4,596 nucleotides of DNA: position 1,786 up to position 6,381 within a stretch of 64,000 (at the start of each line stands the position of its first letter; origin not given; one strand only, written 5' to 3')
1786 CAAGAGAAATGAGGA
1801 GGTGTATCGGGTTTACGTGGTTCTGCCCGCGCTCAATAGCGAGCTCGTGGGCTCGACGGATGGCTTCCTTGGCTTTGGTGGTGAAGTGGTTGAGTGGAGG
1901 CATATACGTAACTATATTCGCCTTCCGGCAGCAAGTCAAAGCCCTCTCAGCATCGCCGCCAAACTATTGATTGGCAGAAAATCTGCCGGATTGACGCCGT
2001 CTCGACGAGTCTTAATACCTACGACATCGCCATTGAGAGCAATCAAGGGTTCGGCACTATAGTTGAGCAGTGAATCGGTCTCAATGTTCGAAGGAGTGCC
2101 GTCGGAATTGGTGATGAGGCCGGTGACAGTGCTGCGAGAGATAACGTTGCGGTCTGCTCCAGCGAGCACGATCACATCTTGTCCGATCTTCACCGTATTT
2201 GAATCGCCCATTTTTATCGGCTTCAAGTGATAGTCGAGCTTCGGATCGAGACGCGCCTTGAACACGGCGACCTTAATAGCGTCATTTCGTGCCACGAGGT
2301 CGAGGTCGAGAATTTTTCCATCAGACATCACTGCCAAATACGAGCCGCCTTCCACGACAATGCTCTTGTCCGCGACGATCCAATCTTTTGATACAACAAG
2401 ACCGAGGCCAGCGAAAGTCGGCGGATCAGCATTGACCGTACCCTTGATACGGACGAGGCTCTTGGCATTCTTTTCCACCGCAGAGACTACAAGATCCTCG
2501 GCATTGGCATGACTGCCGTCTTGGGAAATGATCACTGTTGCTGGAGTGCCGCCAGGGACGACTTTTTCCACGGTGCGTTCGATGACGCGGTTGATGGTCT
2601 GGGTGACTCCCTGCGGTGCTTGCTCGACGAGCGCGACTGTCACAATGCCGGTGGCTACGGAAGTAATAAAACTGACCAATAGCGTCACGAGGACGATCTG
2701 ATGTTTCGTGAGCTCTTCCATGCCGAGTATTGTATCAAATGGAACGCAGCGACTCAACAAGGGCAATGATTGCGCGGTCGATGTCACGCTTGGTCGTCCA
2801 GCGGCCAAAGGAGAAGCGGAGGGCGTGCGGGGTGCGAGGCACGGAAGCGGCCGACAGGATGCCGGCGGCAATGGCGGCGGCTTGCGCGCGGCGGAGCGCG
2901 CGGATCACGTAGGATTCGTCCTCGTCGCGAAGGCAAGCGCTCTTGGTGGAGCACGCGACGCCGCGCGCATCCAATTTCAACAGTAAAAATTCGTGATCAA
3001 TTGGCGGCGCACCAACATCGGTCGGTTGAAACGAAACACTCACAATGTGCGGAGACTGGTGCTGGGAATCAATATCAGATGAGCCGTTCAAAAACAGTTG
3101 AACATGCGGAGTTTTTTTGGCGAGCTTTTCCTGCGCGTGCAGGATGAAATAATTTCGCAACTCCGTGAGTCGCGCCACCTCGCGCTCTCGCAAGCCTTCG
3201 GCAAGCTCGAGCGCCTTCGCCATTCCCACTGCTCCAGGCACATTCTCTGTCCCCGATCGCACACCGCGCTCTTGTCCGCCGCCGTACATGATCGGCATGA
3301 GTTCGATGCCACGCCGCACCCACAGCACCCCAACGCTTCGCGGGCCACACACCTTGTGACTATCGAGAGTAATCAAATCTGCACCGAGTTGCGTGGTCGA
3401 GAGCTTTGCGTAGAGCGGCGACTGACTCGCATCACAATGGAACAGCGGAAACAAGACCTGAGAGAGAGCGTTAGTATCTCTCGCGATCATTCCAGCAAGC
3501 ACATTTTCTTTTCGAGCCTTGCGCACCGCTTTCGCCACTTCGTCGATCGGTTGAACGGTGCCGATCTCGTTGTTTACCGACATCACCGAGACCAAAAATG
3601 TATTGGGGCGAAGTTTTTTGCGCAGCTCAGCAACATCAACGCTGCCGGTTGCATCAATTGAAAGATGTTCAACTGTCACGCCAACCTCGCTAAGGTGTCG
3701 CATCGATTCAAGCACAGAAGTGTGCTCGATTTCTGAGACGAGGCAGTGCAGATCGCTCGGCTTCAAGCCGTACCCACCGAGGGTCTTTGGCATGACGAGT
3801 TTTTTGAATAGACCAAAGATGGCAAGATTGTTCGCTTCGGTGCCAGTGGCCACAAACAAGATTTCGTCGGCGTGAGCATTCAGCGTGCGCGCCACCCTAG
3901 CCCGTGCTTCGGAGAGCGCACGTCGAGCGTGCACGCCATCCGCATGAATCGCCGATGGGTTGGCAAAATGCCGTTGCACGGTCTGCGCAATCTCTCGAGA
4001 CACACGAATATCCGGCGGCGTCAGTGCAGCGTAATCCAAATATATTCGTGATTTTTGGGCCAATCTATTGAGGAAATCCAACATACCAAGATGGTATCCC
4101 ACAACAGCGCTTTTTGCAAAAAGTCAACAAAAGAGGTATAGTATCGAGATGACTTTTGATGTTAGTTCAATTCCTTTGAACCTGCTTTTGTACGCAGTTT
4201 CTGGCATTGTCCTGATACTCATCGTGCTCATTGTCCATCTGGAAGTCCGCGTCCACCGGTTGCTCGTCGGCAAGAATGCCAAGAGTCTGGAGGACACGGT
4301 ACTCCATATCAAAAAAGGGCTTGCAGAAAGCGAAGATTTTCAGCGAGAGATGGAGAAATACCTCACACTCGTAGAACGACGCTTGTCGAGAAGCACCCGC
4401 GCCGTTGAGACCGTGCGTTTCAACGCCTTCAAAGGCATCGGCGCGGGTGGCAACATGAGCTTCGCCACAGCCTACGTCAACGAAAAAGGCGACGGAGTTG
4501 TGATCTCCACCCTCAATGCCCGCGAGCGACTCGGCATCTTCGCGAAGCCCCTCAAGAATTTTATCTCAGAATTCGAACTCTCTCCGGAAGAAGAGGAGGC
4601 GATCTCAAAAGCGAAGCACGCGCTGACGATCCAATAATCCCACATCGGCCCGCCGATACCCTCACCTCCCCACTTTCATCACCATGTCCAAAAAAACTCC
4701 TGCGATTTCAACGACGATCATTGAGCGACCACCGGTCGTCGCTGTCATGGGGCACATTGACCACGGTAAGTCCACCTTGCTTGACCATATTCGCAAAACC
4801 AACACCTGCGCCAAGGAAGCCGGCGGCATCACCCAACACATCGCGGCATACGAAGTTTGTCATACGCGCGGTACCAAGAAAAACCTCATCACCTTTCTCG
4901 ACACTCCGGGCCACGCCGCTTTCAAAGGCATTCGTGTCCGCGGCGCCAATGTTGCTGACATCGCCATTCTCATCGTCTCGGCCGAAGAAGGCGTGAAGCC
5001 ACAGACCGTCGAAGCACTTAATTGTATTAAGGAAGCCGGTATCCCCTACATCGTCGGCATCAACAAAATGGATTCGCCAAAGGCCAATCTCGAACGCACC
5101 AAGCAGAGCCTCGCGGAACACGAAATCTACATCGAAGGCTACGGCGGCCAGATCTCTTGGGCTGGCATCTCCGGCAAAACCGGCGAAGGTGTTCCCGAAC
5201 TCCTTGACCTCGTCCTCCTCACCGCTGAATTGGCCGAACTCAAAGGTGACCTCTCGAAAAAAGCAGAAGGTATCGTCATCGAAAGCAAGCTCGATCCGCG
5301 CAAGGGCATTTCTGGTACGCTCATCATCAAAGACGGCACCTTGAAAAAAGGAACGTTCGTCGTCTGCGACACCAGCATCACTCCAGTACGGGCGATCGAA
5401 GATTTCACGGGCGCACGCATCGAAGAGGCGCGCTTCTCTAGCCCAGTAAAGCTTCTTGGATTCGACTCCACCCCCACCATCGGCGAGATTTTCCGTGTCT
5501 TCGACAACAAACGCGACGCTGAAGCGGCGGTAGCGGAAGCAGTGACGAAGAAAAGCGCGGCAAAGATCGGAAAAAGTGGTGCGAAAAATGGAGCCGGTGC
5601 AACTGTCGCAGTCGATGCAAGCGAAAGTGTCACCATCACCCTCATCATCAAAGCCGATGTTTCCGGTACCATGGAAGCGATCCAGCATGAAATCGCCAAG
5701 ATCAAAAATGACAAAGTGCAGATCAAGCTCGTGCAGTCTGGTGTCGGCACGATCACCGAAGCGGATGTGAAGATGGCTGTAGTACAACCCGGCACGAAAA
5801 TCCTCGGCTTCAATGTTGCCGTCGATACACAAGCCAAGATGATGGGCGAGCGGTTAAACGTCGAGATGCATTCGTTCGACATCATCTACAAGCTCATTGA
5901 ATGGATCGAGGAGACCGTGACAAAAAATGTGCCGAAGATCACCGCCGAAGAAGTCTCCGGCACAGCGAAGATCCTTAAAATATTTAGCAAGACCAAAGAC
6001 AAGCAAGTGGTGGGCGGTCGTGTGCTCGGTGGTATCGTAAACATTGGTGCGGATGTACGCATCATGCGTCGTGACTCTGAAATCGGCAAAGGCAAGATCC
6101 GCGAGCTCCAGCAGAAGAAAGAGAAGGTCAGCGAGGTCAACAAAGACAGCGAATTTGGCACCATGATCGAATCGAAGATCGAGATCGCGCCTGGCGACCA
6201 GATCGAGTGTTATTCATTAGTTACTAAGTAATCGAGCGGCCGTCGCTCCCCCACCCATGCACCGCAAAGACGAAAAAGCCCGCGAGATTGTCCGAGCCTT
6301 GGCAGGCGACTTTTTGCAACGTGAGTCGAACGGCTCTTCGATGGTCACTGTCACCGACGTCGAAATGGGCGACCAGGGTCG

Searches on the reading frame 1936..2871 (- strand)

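Call 6: search_protein_families(library=pfam, proteins=[window:1936-2871:-], max_evalue=0.001)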
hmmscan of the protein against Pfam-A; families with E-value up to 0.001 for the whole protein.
window:1936-2871:- (311 aa): 1 family
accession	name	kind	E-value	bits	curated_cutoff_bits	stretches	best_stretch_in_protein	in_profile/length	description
PF13365.12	Trypsin_2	-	4e-06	28.1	27.6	1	156-286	2-144/144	Trypsin-like peptidase domain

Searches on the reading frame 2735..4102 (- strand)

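Call 6: search_protein_families(library=pfam, proteins=[window:2735-4102:-], max_evalue=0.001)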
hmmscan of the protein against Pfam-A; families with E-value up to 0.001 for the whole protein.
window:2735-4102:- (455 aa): 2 families
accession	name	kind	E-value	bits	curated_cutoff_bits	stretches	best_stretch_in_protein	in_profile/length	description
PF00266.25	Aminotran_5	-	1.9e-50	172.3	21.5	2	20-196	1-168/371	Aminotransferase class-V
PF01212.27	Beta_elim_lyase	-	2.3e-06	27.6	27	1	77-203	46-165/288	Beta-eliminating lyase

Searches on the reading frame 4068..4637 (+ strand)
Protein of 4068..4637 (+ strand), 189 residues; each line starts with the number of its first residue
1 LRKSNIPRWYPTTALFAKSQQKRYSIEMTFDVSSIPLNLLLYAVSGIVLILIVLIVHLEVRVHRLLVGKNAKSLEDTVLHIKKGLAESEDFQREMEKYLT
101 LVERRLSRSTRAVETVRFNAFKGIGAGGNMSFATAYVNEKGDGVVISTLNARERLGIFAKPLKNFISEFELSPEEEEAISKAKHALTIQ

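Call 79: search_protein_families(library=pfam, proteins=[window:4068-4637:+], max_evalue=0.001)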
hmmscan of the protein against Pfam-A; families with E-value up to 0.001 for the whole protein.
window:4068-4637:+ (189 aa): 1 family
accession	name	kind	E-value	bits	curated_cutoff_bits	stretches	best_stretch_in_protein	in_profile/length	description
PF14584.11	DUF4446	-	6.7e-28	98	27.4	1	45-182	14-149/150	Protein of unknown function (DUF4446)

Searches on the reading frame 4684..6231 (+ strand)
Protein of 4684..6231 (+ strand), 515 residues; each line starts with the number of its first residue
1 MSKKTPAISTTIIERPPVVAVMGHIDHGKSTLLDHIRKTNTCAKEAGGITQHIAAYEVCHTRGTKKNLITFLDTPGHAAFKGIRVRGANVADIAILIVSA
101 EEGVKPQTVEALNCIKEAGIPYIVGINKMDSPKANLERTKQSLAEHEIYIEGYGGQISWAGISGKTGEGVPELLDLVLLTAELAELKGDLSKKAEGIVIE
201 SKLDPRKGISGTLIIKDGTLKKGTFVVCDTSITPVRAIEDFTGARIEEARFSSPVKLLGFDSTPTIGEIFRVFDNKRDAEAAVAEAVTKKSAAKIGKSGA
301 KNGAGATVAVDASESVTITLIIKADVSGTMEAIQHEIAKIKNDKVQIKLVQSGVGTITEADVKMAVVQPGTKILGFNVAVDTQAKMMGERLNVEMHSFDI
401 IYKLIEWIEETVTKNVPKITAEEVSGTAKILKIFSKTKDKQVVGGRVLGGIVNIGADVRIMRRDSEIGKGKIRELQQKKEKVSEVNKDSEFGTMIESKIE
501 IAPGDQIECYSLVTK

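Call 6: search_protein_families(library=pfam, proteins=[window:4684-6231:+], max_evalue=0.001)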
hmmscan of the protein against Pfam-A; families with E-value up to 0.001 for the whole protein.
window:4684-6231:+ (515 aa): 6 families
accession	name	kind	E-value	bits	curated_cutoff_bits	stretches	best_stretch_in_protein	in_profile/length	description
PF00009.33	GTP_EFTU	-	7.9e-37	127.1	26.5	1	18-178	5-183/188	Elongation factor Tu GTP binding domain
PF11987.13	IF-2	-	3.7e-27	95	27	1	313-408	22-116/117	Translation-initiation factor 2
PF22042.2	EF-G_D2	-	2.4e-13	50.5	27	1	193-272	1-83/84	Elongation factor G domain 2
PF01926.29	MMR_HSR1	-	8.8e-10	39.1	21.9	1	19-128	2-113/113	50S ribosome-binding GTPase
PF03144.31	GTP_EFTU_D2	-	4e-06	27.6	30.3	1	441-485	2-48/73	Elongation factor Tu domain 2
PF14578.12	GTP_EFTU_D4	-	0.00019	21.7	23.8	1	433-506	10-84/86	Elongation factor Tu domain 4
